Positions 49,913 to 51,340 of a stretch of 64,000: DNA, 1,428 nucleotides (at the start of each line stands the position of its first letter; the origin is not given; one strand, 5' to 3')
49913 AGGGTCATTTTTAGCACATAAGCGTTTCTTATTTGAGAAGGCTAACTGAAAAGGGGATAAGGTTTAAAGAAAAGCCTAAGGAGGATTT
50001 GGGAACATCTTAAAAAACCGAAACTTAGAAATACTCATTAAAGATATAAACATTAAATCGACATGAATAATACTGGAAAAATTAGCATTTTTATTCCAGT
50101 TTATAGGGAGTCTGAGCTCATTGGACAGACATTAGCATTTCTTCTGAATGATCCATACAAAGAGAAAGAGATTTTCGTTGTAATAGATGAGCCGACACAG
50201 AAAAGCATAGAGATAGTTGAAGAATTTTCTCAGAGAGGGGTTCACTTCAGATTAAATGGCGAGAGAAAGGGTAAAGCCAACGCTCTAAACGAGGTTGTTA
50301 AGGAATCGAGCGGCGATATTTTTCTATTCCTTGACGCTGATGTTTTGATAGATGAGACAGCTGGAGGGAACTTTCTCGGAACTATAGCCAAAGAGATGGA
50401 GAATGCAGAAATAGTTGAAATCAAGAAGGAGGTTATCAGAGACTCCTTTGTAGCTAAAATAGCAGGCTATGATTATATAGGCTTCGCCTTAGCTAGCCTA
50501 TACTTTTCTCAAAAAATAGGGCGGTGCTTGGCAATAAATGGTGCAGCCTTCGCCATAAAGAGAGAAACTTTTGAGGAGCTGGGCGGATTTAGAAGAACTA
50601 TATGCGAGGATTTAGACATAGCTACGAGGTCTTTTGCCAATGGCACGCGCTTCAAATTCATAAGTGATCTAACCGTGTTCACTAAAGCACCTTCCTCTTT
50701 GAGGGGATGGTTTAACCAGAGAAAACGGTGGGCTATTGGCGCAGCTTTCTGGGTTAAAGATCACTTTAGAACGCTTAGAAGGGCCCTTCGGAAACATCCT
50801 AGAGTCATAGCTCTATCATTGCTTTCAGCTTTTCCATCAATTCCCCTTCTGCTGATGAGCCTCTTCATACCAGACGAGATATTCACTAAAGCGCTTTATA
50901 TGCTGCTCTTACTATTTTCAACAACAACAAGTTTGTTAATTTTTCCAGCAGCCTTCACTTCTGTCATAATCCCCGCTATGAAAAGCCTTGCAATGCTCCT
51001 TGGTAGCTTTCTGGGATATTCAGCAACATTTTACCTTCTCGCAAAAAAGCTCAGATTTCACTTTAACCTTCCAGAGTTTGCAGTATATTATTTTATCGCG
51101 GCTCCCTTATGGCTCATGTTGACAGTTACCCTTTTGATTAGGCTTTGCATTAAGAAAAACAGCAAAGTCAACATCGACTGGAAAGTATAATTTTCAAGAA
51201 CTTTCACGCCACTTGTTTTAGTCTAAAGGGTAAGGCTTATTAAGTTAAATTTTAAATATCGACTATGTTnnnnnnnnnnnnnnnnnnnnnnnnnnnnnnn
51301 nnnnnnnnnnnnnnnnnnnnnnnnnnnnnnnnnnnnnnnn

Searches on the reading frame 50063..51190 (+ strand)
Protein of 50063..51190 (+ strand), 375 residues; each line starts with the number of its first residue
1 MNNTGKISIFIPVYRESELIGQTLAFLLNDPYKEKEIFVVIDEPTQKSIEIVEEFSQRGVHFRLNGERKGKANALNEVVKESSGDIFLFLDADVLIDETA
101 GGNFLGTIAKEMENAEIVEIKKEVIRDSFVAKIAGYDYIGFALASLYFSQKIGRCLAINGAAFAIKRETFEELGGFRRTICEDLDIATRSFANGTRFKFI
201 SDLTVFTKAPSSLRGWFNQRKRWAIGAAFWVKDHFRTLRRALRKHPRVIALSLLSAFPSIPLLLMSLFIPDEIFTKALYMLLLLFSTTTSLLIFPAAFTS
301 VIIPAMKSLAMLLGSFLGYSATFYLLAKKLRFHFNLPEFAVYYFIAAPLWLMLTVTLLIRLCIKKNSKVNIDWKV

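Call 3: search_protein_families(library=pfam, proteins=[window:50063-51190:+], max_evalue=0.01)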
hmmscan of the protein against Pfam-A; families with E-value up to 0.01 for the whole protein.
window:50063-51190:+ (375 aa): 5 families
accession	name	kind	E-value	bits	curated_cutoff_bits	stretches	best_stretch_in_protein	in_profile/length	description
PF00535.33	Glycos_transf_2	-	8.1e-22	78.4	23.3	1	8-120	1-115/168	Glycosyl transferase family 2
PF13641.12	Glyco_tranf_2_3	-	9.4e-21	75.3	27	1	7-225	3-229/230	Glycosyltransferase like family 2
PF13632.12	Glyco_trans_2_3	-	1.8e-17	64.2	27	1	86-287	1-153/198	Glycosyl transferase family group 2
PF13506.12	Glyco_transf_21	-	3.4e-10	40.1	21.7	1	70-224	17-173/174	Glycosyl transferase family 21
PF10111.15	Glyco_tranf_2_2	-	1.5e-05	25.1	27.3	1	8-197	1-206/276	Glycosyltransferase like family 2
